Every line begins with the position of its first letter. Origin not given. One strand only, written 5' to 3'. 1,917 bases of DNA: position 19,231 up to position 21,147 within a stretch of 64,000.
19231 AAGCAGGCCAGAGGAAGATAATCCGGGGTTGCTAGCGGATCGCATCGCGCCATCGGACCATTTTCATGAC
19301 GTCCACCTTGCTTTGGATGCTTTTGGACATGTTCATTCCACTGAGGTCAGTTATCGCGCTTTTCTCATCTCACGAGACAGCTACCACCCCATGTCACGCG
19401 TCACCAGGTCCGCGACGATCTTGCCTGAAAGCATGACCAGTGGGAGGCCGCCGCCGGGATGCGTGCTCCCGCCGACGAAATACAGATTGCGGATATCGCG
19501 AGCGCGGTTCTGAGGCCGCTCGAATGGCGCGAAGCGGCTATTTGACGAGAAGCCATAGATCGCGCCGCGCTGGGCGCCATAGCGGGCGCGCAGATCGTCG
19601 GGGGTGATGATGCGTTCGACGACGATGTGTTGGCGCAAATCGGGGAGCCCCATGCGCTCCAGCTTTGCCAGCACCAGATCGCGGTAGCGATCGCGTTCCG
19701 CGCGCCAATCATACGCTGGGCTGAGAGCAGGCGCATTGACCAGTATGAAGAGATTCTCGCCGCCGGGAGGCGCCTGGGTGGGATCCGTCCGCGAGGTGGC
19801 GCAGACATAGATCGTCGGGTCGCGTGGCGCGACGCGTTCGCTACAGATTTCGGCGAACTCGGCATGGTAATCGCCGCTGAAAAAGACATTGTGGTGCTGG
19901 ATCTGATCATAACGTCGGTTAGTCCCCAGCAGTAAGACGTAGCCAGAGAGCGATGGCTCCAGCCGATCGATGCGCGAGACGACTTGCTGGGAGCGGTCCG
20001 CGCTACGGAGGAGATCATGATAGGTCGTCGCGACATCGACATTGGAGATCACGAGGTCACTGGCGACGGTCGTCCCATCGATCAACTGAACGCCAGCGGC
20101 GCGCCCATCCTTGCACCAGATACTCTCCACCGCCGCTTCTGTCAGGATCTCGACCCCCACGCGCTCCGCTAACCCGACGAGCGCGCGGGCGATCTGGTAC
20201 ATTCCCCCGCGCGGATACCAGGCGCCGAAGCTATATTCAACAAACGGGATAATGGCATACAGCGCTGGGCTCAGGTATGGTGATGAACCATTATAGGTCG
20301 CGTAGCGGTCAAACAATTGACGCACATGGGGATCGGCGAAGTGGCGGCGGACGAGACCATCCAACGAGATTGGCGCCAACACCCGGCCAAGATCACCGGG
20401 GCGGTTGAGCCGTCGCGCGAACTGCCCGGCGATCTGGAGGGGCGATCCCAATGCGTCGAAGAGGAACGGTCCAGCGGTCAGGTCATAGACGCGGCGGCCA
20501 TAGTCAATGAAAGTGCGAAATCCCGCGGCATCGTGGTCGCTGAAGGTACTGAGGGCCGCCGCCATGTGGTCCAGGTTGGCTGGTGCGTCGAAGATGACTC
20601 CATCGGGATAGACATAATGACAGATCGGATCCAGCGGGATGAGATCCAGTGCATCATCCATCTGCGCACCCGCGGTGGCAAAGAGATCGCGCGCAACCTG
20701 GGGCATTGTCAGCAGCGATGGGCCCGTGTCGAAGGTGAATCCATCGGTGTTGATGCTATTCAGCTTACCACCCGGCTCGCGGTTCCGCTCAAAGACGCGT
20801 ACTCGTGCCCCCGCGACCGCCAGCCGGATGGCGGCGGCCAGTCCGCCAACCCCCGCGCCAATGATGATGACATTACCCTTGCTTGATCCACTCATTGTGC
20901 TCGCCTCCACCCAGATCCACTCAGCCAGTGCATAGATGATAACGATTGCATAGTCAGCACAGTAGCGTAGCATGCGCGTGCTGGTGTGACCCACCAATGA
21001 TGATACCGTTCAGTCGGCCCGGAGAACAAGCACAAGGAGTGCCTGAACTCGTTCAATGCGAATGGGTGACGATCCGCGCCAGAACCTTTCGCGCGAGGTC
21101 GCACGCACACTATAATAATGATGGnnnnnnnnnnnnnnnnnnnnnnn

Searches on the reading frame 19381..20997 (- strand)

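Call 7: search_protein_families(library=pfam, proteins=[window:19381-20997:-], max_evalue=0.001)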
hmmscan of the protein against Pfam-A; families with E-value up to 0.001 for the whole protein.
window:19381-20997:- (538 aa): 12 families
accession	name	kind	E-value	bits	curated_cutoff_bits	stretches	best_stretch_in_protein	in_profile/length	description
PF01593.30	Amino_oxidase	-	2.4e-31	110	19.8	1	51-532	2-442/443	Flavin containing amine oxidoreductase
PF13450.12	NAD_binding_8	-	1.7e-14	54.3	21.9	1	45-106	1-65/68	NAD(P)-binding Rossmann-like domain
PF01266.30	DAO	-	8.2e-14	52.3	27.9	2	43-77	2-37/353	FAD dependent oxidoreductase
PF03486.20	HI0933_like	-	5.2e-08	33.1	50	1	42-80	2-40/244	HI0933-like protein Rossmann domain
PF00890.30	FAD_binding_2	-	9.6e-08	32.1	20.4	1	43-77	2-36/414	FAD binding domain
PF12831.13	FAD_oxidored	-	3.6e-06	27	27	1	43-79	2-38/416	FAD dependent oxidoreductase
PF07992.20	Pyr_redox_2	-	4.6e-06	26.7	26.1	1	42-73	2-33/291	Pyridine nucleotide-disulphide oxidoreductase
PF01262.27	AlaDh_PNT_C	-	6.4e-06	26.2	23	1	31-81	19-69/214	Alanine dehydrogenase/PNT, C-terminal domain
PF00070.33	Pyr_redox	-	0.00012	22.9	22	0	42-76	1-35/82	Pyridine nucleotide-disulphide oxidoreductase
PF01946.23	Thi4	-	0.00019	21.2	26.2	0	40-78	17-56/235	Thi4 family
PF01134.28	GIDA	-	0.00086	18.9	22.1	0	42-74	1-33/391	Glucose inhibited division protein A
PF01494.25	FAD_binding_3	-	0.00087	19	22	0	42-74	3-35/349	FAD binding domain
